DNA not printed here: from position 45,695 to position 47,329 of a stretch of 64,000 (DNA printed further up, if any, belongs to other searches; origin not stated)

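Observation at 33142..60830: ~27-kb polysaccharide locus combining Wza/Wzc and two Wzy-like proteins with a Wzm/Wzt ABC exporter, but no flippase, primer transferase or sugar-nucleotide genes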

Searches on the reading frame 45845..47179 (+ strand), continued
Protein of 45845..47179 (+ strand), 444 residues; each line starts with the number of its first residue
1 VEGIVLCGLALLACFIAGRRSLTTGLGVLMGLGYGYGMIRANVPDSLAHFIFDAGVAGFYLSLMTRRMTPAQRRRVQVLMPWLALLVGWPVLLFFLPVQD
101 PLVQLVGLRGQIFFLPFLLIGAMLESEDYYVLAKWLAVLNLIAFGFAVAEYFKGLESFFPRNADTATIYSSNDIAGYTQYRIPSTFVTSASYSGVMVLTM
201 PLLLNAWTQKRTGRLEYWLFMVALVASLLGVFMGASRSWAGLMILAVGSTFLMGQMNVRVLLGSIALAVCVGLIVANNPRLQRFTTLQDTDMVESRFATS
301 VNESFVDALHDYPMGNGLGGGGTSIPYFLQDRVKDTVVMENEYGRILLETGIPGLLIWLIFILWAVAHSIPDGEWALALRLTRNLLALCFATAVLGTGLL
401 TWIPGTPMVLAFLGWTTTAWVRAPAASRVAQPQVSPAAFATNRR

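Call 52: find_encoding_contigs(protein=P0054, flank=10000, max_places=1)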
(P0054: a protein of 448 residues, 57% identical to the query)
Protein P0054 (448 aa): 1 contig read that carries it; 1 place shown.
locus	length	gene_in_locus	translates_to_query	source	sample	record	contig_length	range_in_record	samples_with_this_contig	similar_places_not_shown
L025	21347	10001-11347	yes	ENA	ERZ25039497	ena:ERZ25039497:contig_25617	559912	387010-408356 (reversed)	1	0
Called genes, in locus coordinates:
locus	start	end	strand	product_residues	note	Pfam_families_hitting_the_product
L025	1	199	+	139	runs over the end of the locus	-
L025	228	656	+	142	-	-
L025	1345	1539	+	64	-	PF01656:CbiA (weak)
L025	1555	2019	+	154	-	-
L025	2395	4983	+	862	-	PF04932:Wzy_C, PF23914:TPR_CcmH_CycH (faint), PF13414:TPR_11 (faint), PF13181:TPR_8 (faint), PF25063:ARM_TT21_C (weak), PF13428:TPR_14 (weak), PF13432:TPR_16, PF14559:TPR_19, +4 more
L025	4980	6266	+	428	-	PF13439:Glyco_transf_4, PF13579:Glyco_trans_4_4, PF20706:GT4-conflict (weak), PF00534:Glycos_transf_1, PF13692:Glyco_trans_1_4, PF13524:Glyco_trans_1_2 (weak)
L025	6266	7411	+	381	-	PF13439:Glyco_transf_4, PF13579:Glyco_trans_4_4, PF20706:GT4-conflict (weak), PF00534:Glycos_transf_1, PF13692:Glyco_trans_1_4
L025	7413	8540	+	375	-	PF01757:Acyl_transf_3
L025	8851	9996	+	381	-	PF01757:Acyl_transf_3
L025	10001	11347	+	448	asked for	PF04932:Wzy_C (weak)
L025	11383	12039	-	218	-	PF01728:FtsJ (weak), PF13489:Methyltransf_23, PF07021:MetW (weak), PF13847:Methyltransf_31, PF08241:Methyltransf_11, PF08242:Methyltransf_12, PF13649:Methyltransf_25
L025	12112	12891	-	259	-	PF13489:Methyltransf_23, PF13847:Methyltransf_31, PF08241:Methyltransf_11, PF08242:Methyltransf_12, PF13649:Methyltransf_25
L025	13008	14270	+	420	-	PF13439:Glyco_transf_4, PF13579:Glyco_trans_4_4, PF20706:GT4-conflict, PF00534:Glycos_transf_1, PF13692:Glyco_trans_1_4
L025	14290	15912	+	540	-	-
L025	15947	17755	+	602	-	-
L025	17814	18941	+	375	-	PF13579:Glyco_trans_4_4 (weak), PF13692:Glyco_trans_1_4 (weak)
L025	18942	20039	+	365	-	-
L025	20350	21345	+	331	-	PF13439:Glyco_transf_4, PF13579:Glyco_trans_4_4, PF20706:GT4-conflict, PF00534:Glycos_transf_1, PF13692:Glyco_trans_1_4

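Call 53: find_encoding_contigs(protein=P0070, flank=10000, max_places=1)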
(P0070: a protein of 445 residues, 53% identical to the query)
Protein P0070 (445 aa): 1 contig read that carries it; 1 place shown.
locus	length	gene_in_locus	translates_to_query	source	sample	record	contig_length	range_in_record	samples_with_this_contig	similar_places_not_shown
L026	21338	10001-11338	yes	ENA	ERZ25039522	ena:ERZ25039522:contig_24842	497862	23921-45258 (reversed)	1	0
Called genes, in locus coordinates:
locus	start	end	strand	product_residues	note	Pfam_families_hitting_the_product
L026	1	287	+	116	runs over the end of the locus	PF02706:Wzz (weak)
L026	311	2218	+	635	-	PF13614:AAA_31 (faint), PF13807:GNVR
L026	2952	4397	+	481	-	PF04932:Wzy_C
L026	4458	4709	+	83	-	-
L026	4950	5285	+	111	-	PF00515:TPR_1 (faint), PF07719:TPR_2 (faint), PF25063:ARM_TT21_C (weak), PF13428:TPR_14 (weak), PF13371:TPR_9 (weak), PF13414:TPR_11 (weak), PF13432:TPR_16 (weak), PF14559:TPR_19, +2 more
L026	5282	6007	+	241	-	PF13489:Methyltransf_23, PF08241:Methyltransf_11, PF08242:Methyltransf_12 (weak), PF13649:Methyltransf_25 (weak), PF13847:Methyltransf_31 (weak)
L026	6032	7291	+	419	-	PF13439:Glyco_transf_4, PF13579:Glyco_trans_4_4, PF20706:GT4-conflict, PF00534:Glycos_transf_1, PF13692:Glyco_trans_1_4, PF13524:Glyco_trans_1_2 (weak)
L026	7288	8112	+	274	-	PF05175:MTS (weak), PF13489:Methyltransf_23 (weak), PF13649:Methyltransf_25, PF13847:Methyltransf_31, PF08241:Methyltransf_11, PF08242:Methyltransf_12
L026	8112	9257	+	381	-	PF13439:Glyco_transf_4, PF13579:Glyco_trans_4_4, PF00534:Glycos_transf_1, PF13692:Glyco_trans_1_4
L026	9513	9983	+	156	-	PF05711:TylF, PF13578:Methyltransf_24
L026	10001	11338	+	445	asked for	PF04932:Wzy_C (weak)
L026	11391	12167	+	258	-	PF13439:Glyco_transf_4, PF13579:Glyco_trans_4_4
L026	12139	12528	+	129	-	PF00534:Glycos_transf_1, PF13692:Glyco_trans_1_4, PF20706:GT4-conflict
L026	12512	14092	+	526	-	-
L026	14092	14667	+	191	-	PF08241:Methyltransf_11 (faint)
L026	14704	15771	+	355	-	PF13439:Glyco_transf_4 (weak), PF00534:Glycos_transf_1, PF13692:Glyco_trans_1_4, PF13524:Glyco_trans_1_2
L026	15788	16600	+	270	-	PF07021:MetW (weak)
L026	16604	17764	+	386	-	PF13579:Glyco_trans_4_4 (weak), PF13692:Glyco_trans_1_4 (weak)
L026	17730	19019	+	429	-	PF13439:Glyco_transf_4, PF13579:Glyco_trans_4_4, PF00534:Glycos_transf_1, PF13692:Glyco_trans_1_4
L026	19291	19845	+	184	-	PF05050:Methyltransf_21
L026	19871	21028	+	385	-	PF13439:Glyco_transf_4 (faint), PF20706:GT4-conflict, PF00534:Glycos_transf_1, PF13692:Glyco_trans_1_4, PF13524:Glyco_trans_1_2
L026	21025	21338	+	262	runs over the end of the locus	PF13489:Methyltransf_23, PF08241:Methyltransf_11, PF08242:Methyltransf_12, PF13649:Methyltransf_25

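Call 56: search_protein_families(library=ncbifam, proteins=[L025:14290-15912:+, L026:12512-14092:+, L025:15947-17755:+, L023:11393-12811:+, L023:6538-8025:+, L019:7570-9141:+, L019:13411-14760:+, L019:12472-13407:+], max_evalue=0.01)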
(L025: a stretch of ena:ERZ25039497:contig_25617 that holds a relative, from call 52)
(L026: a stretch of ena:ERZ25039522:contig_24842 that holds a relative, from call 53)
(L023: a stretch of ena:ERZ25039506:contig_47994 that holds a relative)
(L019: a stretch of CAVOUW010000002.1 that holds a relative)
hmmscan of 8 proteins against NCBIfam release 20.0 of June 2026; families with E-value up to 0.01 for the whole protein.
L025:14290-15912:+ (540 aa): 0 families

L026:12512-14092:+ (526 aa): 0 families

L025:15947-17755:+ (602 aa): 0 families

L023:11393-12811:+ (472 aa): 0 families

L023:6538-8025:+ (495 aa): 0 families

L019:7570-9141:+ (524 aa): 0 families

L019:13411-14760:+ (450 aa): 183 families (the best 25 are shown)
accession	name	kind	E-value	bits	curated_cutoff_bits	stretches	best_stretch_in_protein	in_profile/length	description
NF010065.0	PRK13545.1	equivalog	3.1e-56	191.2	538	1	60-261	36-236/549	teichoic acids export protein ATP-binding subunit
NF050108.1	galactan_ABC_ATP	equivalog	3.8e-52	176.9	400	1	54-262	35-243/244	galactan export ABC transporter ATP-binding subunit Wzt/RfbE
NF010066.0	PRK13546.1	equivalog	9e-48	162.9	320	1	60-261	36-236/264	teichoic acids export ABC transporter ATP-binding subunit TagH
TIGR01188.1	drrA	subfamily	2.9e-31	108.9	312.45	1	61-255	6-211/302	daunorubicin resistance ABC transporter, ATP-binding protein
TIGR04521.1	ECF_ATPase_2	equivalog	1.9e-26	92.8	330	2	136-261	111-238/279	energy-coupling factor transporter ATPase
NF010068.0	PRK13548.1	equivalog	3.1e-24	85.5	261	2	64-110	21-67/261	heme ABC transporter ATP-binding protein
TIGR04520.1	ECF_ATPase_1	equivalog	1.3e-23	83.8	315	2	138-260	106-228/269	energy-coupling factor transporter ATPase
NF010059.0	PRK13536.1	equivalog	2.1e-23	82.6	549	1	64-257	59-263/342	nodulation factor ABC transporter ATP-binding protein NodI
NF010060.0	PRK13537.1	equivalog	4.8e-23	81.5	521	1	63-260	30-238/314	nodulation factor ABC transporter ATP-binding protein NodI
NF040933.2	ABC_arch_GlcV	equivalog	1.4e-22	80.1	450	2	122-257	95-231/357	glucose ABC transporter ATP-binding protein GlcV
NF033858.1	ABC2_perm_RbbA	equivalog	1.4e-22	79.5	1050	1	61-278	279-505/909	ribosome-associated ATPase/putative transporter RbbA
TIGR01288.1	nodI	equivalog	5.6e-22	78.1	424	1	64-258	20-225/303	nodulation factor ABC transporter ATP-binding protein NodI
NF008409.0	PRK11231.1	equivalog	6e-22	78.2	375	2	147-266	117-236/255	Fe(3+) dicitrate ABC transporter ATP-binding protein FecE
TIGR03740.1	galliderm_ABC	subfamily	6.6e-22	78.3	309.75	1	63-251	15-207/223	lantibiotic protection ABC transporter ATP-binding subunit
TIGR01166.1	cbiO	subfamily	1.2e-21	77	211.8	2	136-228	95-187/190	cobalt ABC transporter, ATP-binding protein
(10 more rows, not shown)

L019:12472-13407:+ (312 aa): 5 families
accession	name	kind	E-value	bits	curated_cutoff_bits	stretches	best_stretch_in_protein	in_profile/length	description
NF050109.1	galactan_ABC_perm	equivalog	6.1e-23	81.7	380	1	55-303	11-263/272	galactan export ABC transporter permease subunit Wzm/RfbD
NF050053.1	CapPschTportKpsM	equivalog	9.9e-16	58.5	300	1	70-304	7-252/257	capsule polysaccharide transporter KpsM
TIGR01247.1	drrB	subfamily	9.6e-06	25.4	223.05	1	78-301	7-236/236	daunorubicin resistance ABC transporter membrane protein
NF011723.0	PRK15176.1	equivalog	0.00017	21.4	297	1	66-279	19-240/264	Vi polysaccharide ABC transporter inner membrane protein VexB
NF011648.0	PRK15066.1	subfamily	0.00069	19.2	225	1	90-297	28-243/257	ABC transporter permease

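Call 58: find_encoding_contigs(protein=P0022, flank=10000, max_places=1)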
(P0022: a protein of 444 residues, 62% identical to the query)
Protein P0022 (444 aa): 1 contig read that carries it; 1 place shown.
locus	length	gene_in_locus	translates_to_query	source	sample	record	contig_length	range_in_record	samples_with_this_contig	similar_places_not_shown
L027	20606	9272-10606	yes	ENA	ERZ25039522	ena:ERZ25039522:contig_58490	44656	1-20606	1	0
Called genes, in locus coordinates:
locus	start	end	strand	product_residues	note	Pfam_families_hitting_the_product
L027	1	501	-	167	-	?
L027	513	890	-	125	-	PF01326:PPDK_N (faint)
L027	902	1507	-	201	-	PF01583:APS_kinase (weak)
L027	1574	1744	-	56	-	-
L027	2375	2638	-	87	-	-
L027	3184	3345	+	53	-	-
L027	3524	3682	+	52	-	-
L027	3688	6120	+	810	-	PF12708:Pect-lyase_RHGA_epim (weak)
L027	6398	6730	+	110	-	-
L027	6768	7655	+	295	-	PF00535:Glycos_transf_2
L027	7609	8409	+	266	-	PF05050:Methyltransf_21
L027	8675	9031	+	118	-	PF13489:Methyltransf_23, PF08241:Methyltransf_11, PF08242:Methyltransf_12, PF13649:Methyltransf_25, PF13847:Methyltransf_31 (weak)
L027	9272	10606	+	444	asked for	PF04932:Wzy_C (weak)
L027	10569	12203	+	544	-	-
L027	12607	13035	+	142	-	-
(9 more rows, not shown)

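Call 59: find_encoding_contigs(protein=P0041, flank=10000, max_places=1)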
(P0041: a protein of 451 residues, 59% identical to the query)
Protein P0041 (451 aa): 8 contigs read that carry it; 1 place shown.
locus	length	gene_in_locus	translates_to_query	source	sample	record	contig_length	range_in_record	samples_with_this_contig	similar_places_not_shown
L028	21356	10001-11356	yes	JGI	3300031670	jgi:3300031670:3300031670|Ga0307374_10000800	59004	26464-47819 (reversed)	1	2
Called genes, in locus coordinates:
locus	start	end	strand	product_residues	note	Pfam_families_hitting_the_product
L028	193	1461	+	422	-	PF02563:Poly_export, PF10531:SLBB, PF22461:SLBB_2 (weak), PF10531:SLBB (weak)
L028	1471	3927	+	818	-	PF02706:Wzz, PF13807:GNVR, PF01656:CbiA (weak), PF13614:AAA_31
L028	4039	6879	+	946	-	PF04932:Wzy_C, PF13428:TPR_14 (faint), PF00515:TPR_1 (faint), PF07719:TPR_2 (faint), PF13181:TPR_8 (faint), PF13424:TPR_12 (faint), PF13432:TPR_16 (weak), PF14559:TPR_19 (weak), +1 more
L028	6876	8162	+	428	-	PF13439:Glyco_transf_4, PF13579:Glyco_trans_4_4, PF20706:GT4-conflict (weak), PF00534:Glycos_transf_1, PF13692:Glyco_trans_1_4, PF13524:Glyco_trans_1_2 (weak)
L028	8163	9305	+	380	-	PF13579:Glyco_trans_4_4 (weak), PF13439:Glyco_transf_4, PF20706:GT4-conflict, PF00534:Glycos_transf_1, PF13692:Glyco_trans_1_4, PF13524:Glyco_trans_1_2 (weak)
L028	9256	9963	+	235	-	PF13489:Methyltransf_23, PF08241:Methyltransf_11, PF08242:Methyltransf_12, PF13649:Methyltransf_25, PF13847:Methyltransf_31 (weak)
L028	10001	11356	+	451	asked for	-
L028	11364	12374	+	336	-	PF13489:Methyltransf_23, PF08241:Methyltransf_11, PF08242:Methyltransf_12 (weak), PF13649:Methyltransf_25 (weak), PF13847:Methyltransf_31 (weak)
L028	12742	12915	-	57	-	-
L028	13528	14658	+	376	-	PF13439:Glyco_transf_4, PF13579:Glyco_trans_4_4, PF20706:GT4-conflict, PF00534:Glycos_transf_1, PF13692:Glyco_trans_1_4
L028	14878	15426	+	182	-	PF05711:TylF, PF13578:Methyltransf_24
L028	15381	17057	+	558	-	PF01943:Polysacc_synt (weak)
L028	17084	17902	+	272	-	PF08241:Methyltransf_11 (faint)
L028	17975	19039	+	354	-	-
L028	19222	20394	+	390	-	PF20706:GT4-conflict (weak), PF00534:Glycos_transf_1, PF13692:Glyco_trans_1_4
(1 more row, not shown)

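Call 60: find_encoding_contigs(protein=P0057, flank=10000, max_places=1)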
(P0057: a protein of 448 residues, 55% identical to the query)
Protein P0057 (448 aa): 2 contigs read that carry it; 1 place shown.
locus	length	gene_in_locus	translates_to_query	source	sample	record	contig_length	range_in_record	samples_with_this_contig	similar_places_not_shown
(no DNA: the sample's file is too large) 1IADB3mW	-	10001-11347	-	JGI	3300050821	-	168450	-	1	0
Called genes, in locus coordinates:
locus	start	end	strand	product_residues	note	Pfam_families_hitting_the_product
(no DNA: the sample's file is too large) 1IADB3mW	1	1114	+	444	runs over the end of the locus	PF02563:Poly_export, PF10531:SLBB, PF22461:SLBB_2, PF10531:SLBB (weak)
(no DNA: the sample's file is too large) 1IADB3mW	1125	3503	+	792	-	PF02706:Wzz, PF13807:GNVR, PF01656:CbiA (weak), PF10609:ParA (weak), PF13614:AAA_31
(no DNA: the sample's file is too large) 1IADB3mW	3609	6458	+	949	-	PF04932:Wzy_C, PF23914:TPR_CcmH_CycH (faint), PF13371:TPR_9 (faint), PF13181:TPR_8 (faint), PF25063:ARM_TT21_C (weak), PF13428:TPR_14 (weak), PF13432:TPR_16 (weak), PF14559:TPR_19, +5 more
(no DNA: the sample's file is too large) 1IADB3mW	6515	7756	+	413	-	PF13439:Glyco_transf_4, PF13579:Glyco_trans_4_4, PF20706:GT4-conflict (weak), PF00534:Glycos_transf_1, PF13692:Glyco_trans_1_4, PF13524:Glyco_trans_1_2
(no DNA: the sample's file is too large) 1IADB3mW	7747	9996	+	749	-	PF13439:Glyco_transf_4, PF13579:Glyco_trans_4_4 (weak), PF20706:GT4-conflict (weak), PF00534:Glycos_transf_1, PF13692:Glyco_trans_1_4, PF01757:Acyl_transf_3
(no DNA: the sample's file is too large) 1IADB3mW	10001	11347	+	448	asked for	-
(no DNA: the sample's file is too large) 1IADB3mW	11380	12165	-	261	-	PF13489:Methyltransf_23, PF13847:Methyltransf_31 (weak), PF08241:Methyltransf_11, PF08242:Methyltransf_12, PF13649:Methyltransf_25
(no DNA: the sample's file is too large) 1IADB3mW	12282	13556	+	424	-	PF13439:Glyco_transf_4, PF13579:Glyco_trans_4_4 (weak), PF20706:GT4-conflict, PF00534:Glycos_transf_1, PF13692:Glyco_trans_1_4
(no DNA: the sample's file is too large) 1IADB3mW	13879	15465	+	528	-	-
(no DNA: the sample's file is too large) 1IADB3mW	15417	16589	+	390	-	PF13439:Glyco_transf_4 (weak), PF13579:Glyco_trans_4_4 (weak)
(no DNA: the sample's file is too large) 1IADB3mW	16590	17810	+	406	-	PF00534:Glycos_transf_1, PF13692:Glyco_trans_1_4, PF13524:Glyco_trans_1_2 (weak), PF20706:GT4-conflict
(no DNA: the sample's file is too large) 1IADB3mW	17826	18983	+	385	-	PF13579:Glyco_trans_4_4, PF13439:Glyco_transf_4, PF20706:GT4-conflict, PF00534:Glycos_transf_1, PF13692:Glyco_trans_1_4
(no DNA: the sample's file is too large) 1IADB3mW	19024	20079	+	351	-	PF00106:adh_short (faint), PF01073:3Beta_HSD, PF01370:Epimerase, PF04321:RmlD_sub_bind, PF07993:NAD_binding_4, PF16363:GDP_Man_Dehyd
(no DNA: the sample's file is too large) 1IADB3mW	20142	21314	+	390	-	PF20706:GT4-conflict (faint), PF13439:Glyco_transf_4, PF13477:Glyco_trans_4_2, PF13579:Glyco_trans_4_4, PF00534:Glycos_transf_1, PF13692:Glyco_trans_1_4, PF13524:Glyco_trans_1_2 (weak)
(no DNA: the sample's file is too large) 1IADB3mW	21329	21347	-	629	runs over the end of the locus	PF00953:Glycos_transf_4, PF13727:CoA_binding_3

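Call 78: find_homologous_proteins(query=L019:1480-4431:+, max_evalue=1e-10)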
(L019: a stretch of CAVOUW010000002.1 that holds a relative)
Query L019:1480-4431:+ (984 aa): 266 proteins with E <= 1e-10 among 8000 candidates; the best 120 are listed.
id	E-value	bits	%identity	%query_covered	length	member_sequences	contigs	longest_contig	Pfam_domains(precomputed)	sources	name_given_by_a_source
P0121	0.0e+0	2142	100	98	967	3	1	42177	PF14559.13,PF25063.1,PF13431.13,PF23914.2,PF13176.13,PF13432.13,PF13428.13,PF13181.13,PF07719.24,PF04932.21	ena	-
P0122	0.0e+0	1978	92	98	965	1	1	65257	PF14559.13,PF25063.1,PF13431.13,PF13176.13,PF13428.13,PF13181.13,PF07719.24,PF04932.21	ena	-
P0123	0.0e+0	1966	91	98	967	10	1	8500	PF14559.13,PF25063.1,PF13431.13,PF23914.2,PF00515.35,PF13424.13,PF13176.13,PF13428.13,PF13181.13,PF07719.24,PF04932.21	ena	-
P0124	0.0e+0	1889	88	98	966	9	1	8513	PF25063.1,PF13431.13,PF23914.2,PF13414.13,PF13176.13,PF13428.13,PF14559.13,PF13424.13,PF13432.13,PF13181.13,PF07719.24,PF04932.21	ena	-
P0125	0.0e+0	1879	87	98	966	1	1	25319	PF14559.13,PF25063.1,PF13431.13,PF23914.2,PF13424.13,PF13176.13,PF13432.13,PF13428.13,PF13181.13,PF07719.24,PF04932.21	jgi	jgi:O-antigen ligase/tetratricopeptide (TPR) repeat protein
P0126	0.0e+0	1864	86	98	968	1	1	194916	PF25063.1,PF13431.13,PF23914.2,PF13176.13,PF13428.13,PF14559.13,PF00515.35,PF13424.13,PF13432.13,PF13181.13,PF07719.24,PF04932.21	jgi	jgi:O-antigen ligase/tetratricopeptide (TPR) repeat protein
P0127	0.0e+0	1788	82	99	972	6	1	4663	PF14559.13,PF25063.1,PF13431.13,PF13176.13,PF13432.13,PF13428.13,PF13181.13,PF07719.24,PF04932.21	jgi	jgi:O-antigen ligase/tetratricopeptide (TPR) repeat protein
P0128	0.0e+0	1736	80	98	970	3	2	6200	PF14559.13,PF25063.1,PF13431.13,PF13414.13,PF13432.13,PF13428.13,PF13181.13,PF07719.24,PF04932.21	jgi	jgi:O-antigen ligase/tetratricopeptide (TPR) repeat protein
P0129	0.0e+0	1637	87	85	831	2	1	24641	PF25063.1,PF13431.13,PF23914.2,PF13176.13,PF13428.13,PF14559.13,PF00515.35,PF13424.13,PF13432.13,PF13181.13,PF07719.24,PF04932.21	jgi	jgi:O-antigen ligase/thioredoxin-like negative regulator of GroEL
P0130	0.0e+0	1536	73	96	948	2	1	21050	PF14559.13,PF25063.1,PF13431.13,PF13414.13,PF13432.13,PF13428.13,PF13181.13,PF07719.24,PF04932.21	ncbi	-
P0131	0.0e+0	1173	86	62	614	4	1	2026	PF14559.13,PF25063.1,PF13431.13,PF23914.2,PF00515.35,PF13176.13,PF13428.13,PF13181.13,PF07719.24,PF04932.21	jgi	jgi:tetratricopeptide (TPR) repeat protein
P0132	0.0e+0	1023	50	98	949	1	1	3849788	PF14559.13,PF13431.13,PF23914.2,PF13414.13,PF00515.35,PF13432.13,PF13428.13,PF13181.13,PF07719.24,PF04932.21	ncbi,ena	-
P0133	0.0e+0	1020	50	96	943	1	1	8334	PF14559.13,PF24575.2,PF13431.13,PF13414.13,PF00515.35,PF13176.13,PF13432.13,PF13428.13,PF13181.13,PF07719.24,PF04932.21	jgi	jgi:O-antigen ligase/tetratricopeptide (TPR) repeat protein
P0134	2.2e-297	1007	49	97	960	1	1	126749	PF13431.13,PF23914.2,PF13414.13,PF13176.13,PF13428.13,PF25064.2,PF14559.13,PF24575.2,PF00515.35,PF13432.13,PF13181.13,PF07719.24,PF04932.21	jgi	jgi:O-antigen ligase/tetratricopeptide (TPR) repeat protein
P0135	4.1e-296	1003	48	98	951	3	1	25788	PF14559.13,PF25063.1,PF13431.13,PF23914.2,PF13414.13,PF00515.35,PF13432.13,PF13428.13,PF13181.13,PF07719.24,PF04932.21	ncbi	-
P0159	3.2e-199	682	39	98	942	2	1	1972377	PF13431.13,PF13428.13,PF04932.21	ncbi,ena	-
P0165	3.6e-187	642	39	97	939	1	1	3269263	PF14559.13,PF13431.13,PF13414.13,PF00515.35,PF13432.13,PF13428.13,PF13181.13,PF07719.24,PF04932.21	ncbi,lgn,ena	-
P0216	1.4e-172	594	36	97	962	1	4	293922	PF14559.13,PF13431.13,PF13414.13,PF00515.35,PF13424.13,PF13176.13,PF13432.13,PF13428.13,PF13181.13,PF07719.24,PF04932.21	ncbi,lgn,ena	-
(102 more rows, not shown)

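Call 79: search_solved_structures(query=L019:13525-14760:+, max_evalue=0.00001)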
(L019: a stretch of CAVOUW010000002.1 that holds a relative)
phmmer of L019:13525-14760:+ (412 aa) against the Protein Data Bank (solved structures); distinct sequences matched with E-value up to 0.00001: 483 (the best 60 are shown).
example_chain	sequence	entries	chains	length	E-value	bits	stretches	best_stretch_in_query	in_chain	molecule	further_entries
8dku_A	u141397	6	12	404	4.2e-65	223.4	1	22-345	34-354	ABC transporter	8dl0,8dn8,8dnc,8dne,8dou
7k2t_A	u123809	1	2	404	1.1e-64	222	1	22-345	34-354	ABC transporter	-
6amx_A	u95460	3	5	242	3.4e-63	217.1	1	22-230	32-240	ABC transporter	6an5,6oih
6m96_A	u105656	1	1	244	9e-63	215.7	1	22-230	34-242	ABC transporter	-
7dd0_A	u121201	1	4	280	2.8e-51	177.8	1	24-222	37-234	Teichoic acids export ATP-binding protein TagH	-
6jbh_A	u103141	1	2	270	1.3e-47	165.8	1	23-222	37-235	TarH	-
9qfx_C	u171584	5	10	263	1.5e-44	155.7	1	18-230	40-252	ABC transporter ATP-binding protein | Probable o-antigen/lipopolysaccharide transport ATP-binding protein ABC transporter RfbE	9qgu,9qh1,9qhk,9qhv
9qhw_C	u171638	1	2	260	1.8e-44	155.4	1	18-230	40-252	ABC transporter ATP-binding protein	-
9qhj_C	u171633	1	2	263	3.8e-44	154.3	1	18-230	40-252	Probable o-antigen/lipopolysaccharide transport ATP-binding protein ABC transporter RfbE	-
9qhx_C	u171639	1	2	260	4.7e-44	154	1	18-230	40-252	ABC transporter ATP-binding protein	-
9cfl_B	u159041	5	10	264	1.5e-43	152.4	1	23-222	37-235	Teichoic acids export ATP-binding protein TagH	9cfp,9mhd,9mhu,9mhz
8edw_A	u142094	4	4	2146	7e-29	104.1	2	24-221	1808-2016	Phospholipid-transporting ATPase ABCA7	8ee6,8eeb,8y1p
8tsi_A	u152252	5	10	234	3e-28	102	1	26-215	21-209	ABC transporter ATP-binding protein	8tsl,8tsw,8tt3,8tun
8eop_A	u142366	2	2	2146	4.2e-28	101.5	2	24-221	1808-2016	Phospholipid-transporting ATPase ABCA7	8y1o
8tsh_A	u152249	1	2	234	7.9e-28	100.6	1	26-215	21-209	ABC transporter ATP-binding protein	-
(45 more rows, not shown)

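Call 93: search_solved_structures(query=L019:2377-3339:+, max_evalue=10, show_alignments=2)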
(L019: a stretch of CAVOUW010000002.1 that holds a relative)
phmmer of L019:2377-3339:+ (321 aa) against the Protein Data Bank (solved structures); distinct sequences matched with E-value up to 10: 1.
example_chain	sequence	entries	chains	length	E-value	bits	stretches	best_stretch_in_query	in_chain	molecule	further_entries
9rmk_A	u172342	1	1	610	9.9e-05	24.9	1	135-263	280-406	Oligosaccharyltransferase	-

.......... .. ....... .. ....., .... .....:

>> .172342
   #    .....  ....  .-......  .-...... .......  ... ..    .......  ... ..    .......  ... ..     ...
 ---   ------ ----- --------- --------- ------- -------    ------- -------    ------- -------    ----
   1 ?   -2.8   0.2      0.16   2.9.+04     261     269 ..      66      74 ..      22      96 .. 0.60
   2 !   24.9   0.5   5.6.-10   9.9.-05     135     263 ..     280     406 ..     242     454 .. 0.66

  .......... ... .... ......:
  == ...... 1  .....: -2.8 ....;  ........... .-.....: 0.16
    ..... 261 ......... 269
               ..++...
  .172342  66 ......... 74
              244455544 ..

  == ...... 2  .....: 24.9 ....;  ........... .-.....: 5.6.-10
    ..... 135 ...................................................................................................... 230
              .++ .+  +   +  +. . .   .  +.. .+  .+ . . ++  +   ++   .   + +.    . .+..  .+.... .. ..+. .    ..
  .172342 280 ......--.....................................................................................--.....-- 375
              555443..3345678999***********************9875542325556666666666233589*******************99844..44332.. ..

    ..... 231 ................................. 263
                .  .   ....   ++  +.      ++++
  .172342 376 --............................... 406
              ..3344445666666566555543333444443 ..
